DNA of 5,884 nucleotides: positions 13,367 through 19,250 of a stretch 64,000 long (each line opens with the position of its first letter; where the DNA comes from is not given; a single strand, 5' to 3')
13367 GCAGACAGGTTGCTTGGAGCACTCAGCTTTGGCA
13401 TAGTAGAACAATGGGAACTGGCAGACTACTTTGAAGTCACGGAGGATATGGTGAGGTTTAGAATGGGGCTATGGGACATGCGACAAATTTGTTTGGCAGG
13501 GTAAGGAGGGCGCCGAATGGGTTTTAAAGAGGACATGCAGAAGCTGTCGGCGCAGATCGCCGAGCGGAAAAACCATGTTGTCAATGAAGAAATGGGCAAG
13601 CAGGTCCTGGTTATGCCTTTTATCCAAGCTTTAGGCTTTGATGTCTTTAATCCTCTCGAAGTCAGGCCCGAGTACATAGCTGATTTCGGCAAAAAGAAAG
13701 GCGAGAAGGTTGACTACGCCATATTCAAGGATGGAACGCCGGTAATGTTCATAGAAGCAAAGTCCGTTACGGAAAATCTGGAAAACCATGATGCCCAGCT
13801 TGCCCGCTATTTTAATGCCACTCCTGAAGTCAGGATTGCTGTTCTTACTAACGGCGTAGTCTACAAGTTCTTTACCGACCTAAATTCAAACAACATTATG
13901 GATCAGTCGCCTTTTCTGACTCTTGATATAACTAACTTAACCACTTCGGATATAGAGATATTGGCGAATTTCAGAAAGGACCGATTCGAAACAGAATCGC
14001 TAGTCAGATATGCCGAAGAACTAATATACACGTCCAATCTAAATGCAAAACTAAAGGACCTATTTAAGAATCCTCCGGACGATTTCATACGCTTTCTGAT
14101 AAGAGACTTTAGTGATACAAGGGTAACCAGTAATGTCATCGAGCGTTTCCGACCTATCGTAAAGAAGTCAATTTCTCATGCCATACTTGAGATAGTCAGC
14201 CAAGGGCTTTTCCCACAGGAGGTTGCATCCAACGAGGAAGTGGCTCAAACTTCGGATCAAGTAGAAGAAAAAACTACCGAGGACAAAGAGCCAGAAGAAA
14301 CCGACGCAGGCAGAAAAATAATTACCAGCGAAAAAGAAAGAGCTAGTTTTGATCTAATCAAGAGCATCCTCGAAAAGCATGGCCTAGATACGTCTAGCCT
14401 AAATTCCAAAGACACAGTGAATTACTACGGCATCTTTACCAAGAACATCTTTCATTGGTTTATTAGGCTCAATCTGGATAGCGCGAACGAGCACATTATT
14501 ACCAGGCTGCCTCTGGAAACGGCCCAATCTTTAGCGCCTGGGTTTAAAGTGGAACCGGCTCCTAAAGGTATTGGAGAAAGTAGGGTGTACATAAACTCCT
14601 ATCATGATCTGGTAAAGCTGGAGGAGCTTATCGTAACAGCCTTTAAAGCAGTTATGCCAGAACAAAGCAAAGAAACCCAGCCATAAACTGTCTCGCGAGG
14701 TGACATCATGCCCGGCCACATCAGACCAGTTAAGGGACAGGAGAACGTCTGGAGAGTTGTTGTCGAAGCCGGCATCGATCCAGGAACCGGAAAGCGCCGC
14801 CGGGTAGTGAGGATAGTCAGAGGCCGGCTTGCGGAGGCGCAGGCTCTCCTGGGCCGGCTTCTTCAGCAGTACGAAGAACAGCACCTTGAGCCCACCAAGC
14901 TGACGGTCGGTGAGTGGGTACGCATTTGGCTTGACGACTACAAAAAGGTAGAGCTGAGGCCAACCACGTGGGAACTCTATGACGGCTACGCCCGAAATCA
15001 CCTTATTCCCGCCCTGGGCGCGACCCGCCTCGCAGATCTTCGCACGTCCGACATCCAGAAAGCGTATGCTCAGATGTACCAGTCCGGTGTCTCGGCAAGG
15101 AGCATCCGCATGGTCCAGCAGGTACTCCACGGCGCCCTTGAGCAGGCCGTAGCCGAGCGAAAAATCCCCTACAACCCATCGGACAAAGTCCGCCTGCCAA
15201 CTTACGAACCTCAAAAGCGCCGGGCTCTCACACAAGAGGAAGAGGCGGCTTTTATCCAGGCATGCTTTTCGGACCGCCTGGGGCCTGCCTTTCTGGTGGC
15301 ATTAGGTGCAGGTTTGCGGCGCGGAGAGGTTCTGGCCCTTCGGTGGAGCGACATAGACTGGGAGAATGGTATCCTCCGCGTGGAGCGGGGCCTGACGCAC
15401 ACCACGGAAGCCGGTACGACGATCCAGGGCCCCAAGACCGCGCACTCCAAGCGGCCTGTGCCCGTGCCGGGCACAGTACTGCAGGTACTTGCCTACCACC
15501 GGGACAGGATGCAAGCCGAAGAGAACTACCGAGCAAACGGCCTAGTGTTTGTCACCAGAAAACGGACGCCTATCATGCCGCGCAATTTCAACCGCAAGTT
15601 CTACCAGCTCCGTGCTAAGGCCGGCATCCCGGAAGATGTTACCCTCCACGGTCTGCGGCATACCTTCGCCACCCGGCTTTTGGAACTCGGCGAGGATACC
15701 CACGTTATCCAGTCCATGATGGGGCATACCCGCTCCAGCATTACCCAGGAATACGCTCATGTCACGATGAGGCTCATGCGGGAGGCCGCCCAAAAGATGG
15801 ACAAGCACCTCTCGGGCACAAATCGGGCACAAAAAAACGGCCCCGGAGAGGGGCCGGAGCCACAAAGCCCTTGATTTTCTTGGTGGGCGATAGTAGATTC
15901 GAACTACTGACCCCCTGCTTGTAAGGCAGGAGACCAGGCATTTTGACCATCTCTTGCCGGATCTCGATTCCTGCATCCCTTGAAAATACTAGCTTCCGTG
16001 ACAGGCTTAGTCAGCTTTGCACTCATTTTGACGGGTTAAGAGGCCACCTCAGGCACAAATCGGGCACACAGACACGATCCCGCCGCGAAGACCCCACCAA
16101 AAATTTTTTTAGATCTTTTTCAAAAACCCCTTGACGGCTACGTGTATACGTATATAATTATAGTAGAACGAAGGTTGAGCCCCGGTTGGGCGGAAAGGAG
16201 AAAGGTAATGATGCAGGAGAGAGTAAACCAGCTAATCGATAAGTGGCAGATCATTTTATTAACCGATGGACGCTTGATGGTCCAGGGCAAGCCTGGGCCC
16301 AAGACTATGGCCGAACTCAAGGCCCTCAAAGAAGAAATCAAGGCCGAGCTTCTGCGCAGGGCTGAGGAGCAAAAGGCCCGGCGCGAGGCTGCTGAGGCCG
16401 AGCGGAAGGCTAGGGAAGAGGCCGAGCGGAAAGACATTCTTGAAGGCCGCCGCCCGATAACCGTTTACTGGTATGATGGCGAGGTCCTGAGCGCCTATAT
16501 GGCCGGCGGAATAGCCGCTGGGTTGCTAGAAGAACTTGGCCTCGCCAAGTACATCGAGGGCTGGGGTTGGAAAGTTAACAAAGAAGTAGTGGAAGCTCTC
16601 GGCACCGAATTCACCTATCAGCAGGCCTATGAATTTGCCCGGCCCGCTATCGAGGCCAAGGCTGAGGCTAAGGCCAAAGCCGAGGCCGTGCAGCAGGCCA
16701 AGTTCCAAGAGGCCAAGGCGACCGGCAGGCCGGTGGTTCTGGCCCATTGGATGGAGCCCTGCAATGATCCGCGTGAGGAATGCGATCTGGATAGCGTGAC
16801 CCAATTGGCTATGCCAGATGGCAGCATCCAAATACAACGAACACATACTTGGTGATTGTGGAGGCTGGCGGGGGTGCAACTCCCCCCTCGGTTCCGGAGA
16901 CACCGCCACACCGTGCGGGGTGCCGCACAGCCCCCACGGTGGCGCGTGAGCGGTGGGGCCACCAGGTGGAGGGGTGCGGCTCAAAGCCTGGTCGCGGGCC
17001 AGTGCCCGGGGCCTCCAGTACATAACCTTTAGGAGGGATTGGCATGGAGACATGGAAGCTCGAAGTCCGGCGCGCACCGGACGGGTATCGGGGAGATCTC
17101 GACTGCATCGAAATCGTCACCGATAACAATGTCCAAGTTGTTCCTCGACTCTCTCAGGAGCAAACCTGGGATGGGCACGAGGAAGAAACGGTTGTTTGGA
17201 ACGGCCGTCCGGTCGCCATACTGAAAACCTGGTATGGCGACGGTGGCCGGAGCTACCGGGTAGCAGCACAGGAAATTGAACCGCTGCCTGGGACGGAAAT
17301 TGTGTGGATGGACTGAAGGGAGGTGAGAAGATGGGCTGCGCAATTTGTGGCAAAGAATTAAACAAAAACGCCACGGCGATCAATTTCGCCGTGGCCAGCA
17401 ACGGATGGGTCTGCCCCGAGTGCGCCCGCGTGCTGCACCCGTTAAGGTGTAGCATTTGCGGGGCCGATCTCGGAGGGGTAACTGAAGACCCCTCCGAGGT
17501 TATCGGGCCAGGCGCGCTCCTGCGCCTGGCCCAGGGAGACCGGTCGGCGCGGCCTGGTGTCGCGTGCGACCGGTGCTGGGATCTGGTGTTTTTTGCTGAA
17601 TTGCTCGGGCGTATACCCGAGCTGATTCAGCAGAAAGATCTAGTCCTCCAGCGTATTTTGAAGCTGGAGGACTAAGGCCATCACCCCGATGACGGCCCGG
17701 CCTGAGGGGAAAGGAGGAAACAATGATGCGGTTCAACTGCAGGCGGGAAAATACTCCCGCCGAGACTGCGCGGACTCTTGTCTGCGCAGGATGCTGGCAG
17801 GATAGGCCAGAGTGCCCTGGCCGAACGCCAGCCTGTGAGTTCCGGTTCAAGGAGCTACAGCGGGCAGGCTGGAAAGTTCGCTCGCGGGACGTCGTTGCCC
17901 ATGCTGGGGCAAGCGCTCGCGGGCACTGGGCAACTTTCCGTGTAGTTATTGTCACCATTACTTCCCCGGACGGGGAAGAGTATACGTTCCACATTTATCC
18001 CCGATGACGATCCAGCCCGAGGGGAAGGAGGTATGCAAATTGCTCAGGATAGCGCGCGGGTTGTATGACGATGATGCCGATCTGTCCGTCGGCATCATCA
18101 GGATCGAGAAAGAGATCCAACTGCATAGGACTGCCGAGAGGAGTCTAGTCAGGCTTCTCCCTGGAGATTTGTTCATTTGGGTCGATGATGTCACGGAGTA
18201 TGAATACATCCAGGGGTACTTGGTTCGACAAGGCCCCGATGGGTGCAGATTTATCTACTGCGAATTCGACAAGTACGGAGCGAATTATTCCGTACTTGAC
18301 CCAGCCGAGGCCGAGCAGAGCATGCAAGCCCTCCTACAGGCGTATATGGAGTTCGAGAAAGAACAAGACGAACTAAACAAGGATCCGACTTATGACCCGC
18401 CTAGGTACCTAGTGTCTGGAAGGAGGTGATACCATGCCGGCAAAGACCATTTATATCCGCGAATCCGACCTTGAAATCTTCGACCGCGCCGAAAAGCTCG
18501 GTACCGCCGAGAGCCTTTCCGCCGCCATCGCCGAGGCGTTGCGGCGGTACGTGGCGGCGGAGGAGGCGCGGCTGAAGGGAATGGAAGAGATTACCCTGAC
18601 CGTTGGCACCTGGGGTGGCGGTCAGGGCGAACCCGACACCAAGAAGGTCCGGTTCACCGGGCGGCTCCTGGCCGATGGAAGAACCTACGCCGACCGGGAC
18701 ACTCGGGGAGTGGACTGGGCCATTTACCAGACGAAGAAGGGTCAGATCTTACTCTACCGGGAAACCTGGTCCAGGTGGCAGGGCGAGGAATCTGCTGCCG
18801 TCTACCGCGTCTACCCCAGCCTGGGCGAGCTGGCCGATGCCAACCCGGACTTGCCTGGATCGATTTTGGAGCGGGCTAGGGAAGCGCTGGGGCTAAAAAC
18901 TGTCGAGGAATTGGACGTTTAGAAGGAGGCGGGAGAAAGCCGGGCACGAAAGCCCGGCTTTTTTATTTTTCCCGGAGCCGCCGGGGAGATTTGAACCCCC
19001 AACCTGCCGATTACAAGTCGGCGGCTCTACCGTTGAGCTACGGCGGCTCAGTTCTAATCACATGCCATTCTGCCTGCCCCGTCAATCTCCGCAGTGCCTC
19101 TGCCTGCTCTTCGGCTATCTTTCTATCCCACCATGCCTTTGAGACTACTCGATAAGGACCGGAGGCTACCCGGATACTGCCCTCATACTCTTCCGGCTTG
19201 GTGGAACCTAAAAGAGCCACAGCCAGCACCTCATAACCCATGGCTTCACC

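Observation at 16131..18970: Self-contained six-gene accessory operon of unknown function at the prophage end (candidate lysogenic-conversion or defence cassette)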

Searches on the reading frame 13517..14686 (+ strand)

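Call 7: search_protein_families(library=pfam, proteins=[window:13517-14686:+], max_evalue=1)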
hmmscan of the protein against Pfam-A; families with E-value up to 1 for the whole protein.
window:13517-14686:+ (389 aa): 5 families
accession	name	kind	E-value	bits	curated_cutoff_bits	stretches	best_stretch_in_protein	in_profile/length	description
PF04313.20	HSDR_N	-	6.8e-12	46.1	25.1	2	60-125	123-196/198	Type I restriction enzyme R protein N terminus (HSDR_N)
PF13588.12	HSDR_N_2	-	7.8e-08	32.8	25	1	24-124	2-100/110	Type I restriction enzyme R protein N terminus (HSDR_N)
PF13366.12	PDDEXK_3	-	0.15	12.9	22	1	77-112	71-105/117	PD-(D/E)XK nuclease superfamily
PF00606.23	Glycoprotein_B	-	0.15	11.9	43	1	85-171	128-209/222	Herpesvirus Glycoprotein B ectodomain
PF05997.17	Nop52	-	0.19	11.7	27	1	172-262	165-241/259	Nucleolar protein,Nop52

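Call 8: search_protein_families(library=phrogs, proteins=[window:13517-14686:+], max_evalue=1)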
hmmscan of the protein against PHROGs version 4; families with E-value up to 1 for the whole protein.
window:13517-14686:+ (389 aa): 4 families
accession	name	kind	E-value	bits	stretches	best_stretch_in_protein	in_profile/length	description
phrog_4225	-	DNA, RNA and nucleotide metabolism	3.3e-112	376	1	2-379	3-354/357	endonuclease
phrog_14632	-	DNA, RNA and nucleotide metabolism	9.8e-11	42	1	271-378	254-355/380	DNA polymerase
phrog_17239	-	unknown function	0.00038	20.9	1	8-144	17-145/259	-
phrog_21381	-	unknown function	0.32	12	1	299-318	3-19/33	-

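Call 9: search_protein_families(library=padloc, proteins=[window:13517-14686:+], max_evalue=1)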
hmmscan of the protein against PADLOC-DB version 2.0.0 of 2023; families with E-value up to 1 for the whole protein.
window:13517-14686:+ (389 aa): 1 family
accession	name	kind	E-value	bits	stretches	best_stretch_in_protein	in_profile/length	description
PDLC03599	REase_MTase_IIG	-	0.0011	14.9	1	7-113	5-110/959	Type IIG restriction enzyme-methyltransferase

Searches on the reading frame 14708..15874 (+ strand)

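Call 7: search_protein_families(library=pfam, proteins=[window:14708-15874:+], max_evalue=1)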
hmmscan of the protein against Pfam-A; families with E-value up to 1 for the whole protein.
window:14708-15874:+ (388 aa): 5 families
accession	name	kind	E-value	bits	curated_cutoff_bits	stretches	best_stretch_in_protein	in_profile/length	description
PF00589.27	Phage_integrase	-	6.6e-32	111.1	27.1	1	174-354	3-170/172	Phage integrase family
PF14659.12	Phage_int_SAM_3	-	1.3e-13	51.3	22.6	1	66-122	1-56/58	Phage integrase, N-terminal SAM-like domain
PF16795.10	Phage_integr_3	-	0.083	13.2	27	1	307-349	104-143/161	Archaeal phage integrase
PF01281.25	Ribosomal_L9_N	-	0.11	12.5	20.7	1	91-101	22-32/47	Ribosomal protein L9, N-terminal domain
PF22022.2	Phage_int_M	-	0.18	12.5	27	1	74-161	8-93/96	Phage integrase central domain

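Call 8: search_protein_families(library=phrogs, proteins=[window:14708-15874:+], max_evalue=1)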
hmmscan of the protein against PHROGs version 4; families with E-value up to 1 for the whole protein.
window:14708-15874:+ (388 aa): 14 families
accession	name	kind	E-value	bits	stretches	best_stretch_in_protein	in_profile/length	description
phrog_1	-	integration and excision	1.8e-86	292.8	1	12-375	121-458/611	integrase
phrog_216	-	integration and excision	2.7e-35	122.9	1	168-369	50-241/301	integrase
phrog_7685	-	integration and excision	1e-15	59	1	241-366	121-237/240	integrase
phrog_7244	-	integration and excision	1.1e-08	35.7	1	64-217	72-225/263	integrase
phrog_7269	-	integration and excision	3.8e-08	34.2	1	302-361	19-78/89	integrase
phrog_35951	-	unknown function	3e-07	31.8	1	302-376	13-88/97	-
phrog_26960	-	unknown function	9.9e-06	26.8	1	13-135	16-138/146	-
phrog_34557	-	integration and excision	3.4e-05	24.6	1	202-358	11-172/183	integrase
phrog_17497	-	unknown function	0.0039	18.3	1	309-368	56-116/133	-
phrog_24775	-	unknown function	0.0075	17.4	1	309-352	26-69/101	-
phrog_37709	-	unknown function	0.063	14.3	1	159-220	46-106/116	-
phrog_25190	-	integration and excision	0.097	14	1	297-344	34-80/109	integrase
phrog_23271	-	unknown function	0.11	13.5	1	311-354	9-52/67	-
phrog_33087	-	unknown function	0.65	11.3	0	72-94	5-27/53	-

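Call 9: search_protein_families(library=padloc, proteins=[window:14708-15874:+], max_evalue=1)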
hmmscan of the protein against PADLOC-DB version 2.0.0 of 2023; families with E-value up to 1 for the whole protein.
window:14708-15874:+ (388 aa): 0 families

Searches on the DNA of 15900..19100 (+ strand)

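Call 11: search_dna_similar(query=window:15900-19100:+, collection=phages, mode=distant)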
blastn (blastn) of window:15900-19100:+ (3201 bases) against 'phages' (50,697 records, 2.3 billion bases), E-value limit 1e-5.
Records with a match: 14; places in all: 14; records where one place covers at least 80% of the query: 0.
Best place of each record, by identity: 80-90% 10; 60-80% 4.
By first word of the organism name: Thermus 5; Staphylococcus 2; uncultured 2; Microbacterium 1; Myxococcus 1; Vibrio 1; Enterococcus 1; phage 1.
By host as written in the record: - 5; Thermus thermophilus HB27 2; Staphylococcus aureus 2; Thermus thermophilus HB8 1; Microbacterium paraoxydans NRRL B-14843 1; Myxococcus sp. 1; Vibrio sp. K1 1; Enterococcus sp. 1.
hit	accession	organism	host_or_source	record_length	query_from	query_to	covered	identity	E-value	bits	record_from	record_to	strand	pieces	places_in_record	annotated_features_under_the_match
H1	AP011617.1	Thermus phage TMA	Thermus thermophilus HB27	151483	3060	3143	3%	81.2%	2e-10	75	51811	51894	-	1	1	hypothetical protein | tRNA-Thr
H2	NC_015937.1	Thermus phage TMA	Thermus thermophilus HB27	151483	3060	3143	3%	81.2%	2e-10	75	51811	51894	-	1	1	hypothetical protein | tRNA-Thr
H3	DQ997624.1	Thermus phage phiYS40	-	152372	3059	3143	3%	77.9%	8e-8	67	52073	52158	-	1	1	hypothetical protein | tRNA-Thr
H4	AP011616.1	Thermus phage phiYS40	Thermus thermophilus HB8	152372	3059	3143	3%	77.9%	8e-8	67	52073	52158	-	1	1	hypothetical protein | tRNA-Thr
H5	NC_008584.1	Thermus phage phiYS40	-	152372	3059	3143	3%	77.9%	8e-8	67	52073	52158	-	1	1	hypothetical protein | tRNA-Thr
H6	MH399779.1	Microbacterium phage Jacko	Microbacterium paraoxydans NRRL B-14843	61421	3076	3151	2%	81.8%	6e-10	73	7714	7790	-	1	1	24: tRNA-Thr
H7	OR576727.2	Myxococcus phage Mx1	Myxococcus sp.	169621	3078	3148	2%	78.9%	4e-6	62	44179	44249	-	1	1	tRNA-Thr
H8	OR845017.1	Staphylococcus phage SA 1306 Kay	Staphylococcus aureus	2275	3089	3152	2%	83.1%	3e-7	65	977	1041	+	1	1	record has no annotation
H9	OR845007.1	Staphylococcus phage SA 1306 Kay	Staphylococcus aureus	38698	3089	3149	2%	83.9%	3e-7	64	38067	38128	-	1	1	record has no annotation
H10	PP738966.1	Vibrio phage IKEMa6-1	Vibrio sp. K1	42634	3089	3144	2%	85.7%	8e-8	66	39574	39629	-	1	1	record has no annotation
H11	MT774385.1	uncultured phage cr108_1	human feces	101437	3089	3142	2%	87.0%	8e-8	67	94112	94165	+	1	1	tRNA-Thr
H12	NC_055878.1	uncultured phage cr108_1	human feces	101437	3089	3142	2%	87.0%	8e-8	67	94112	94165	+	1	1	tRNA-Thr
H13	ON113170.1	Enterococcus phage vB_OCPT_CCS1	Enterococcus sp.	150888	3089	3141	2%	87.3%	4e-6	62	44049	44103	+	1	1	tRNA-Lys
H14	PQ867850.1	phage all-k141_1748665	Crassostrea hongkongensis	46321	3094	3141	1%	87.5%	4e-6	61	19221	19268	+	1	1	hypothetical protein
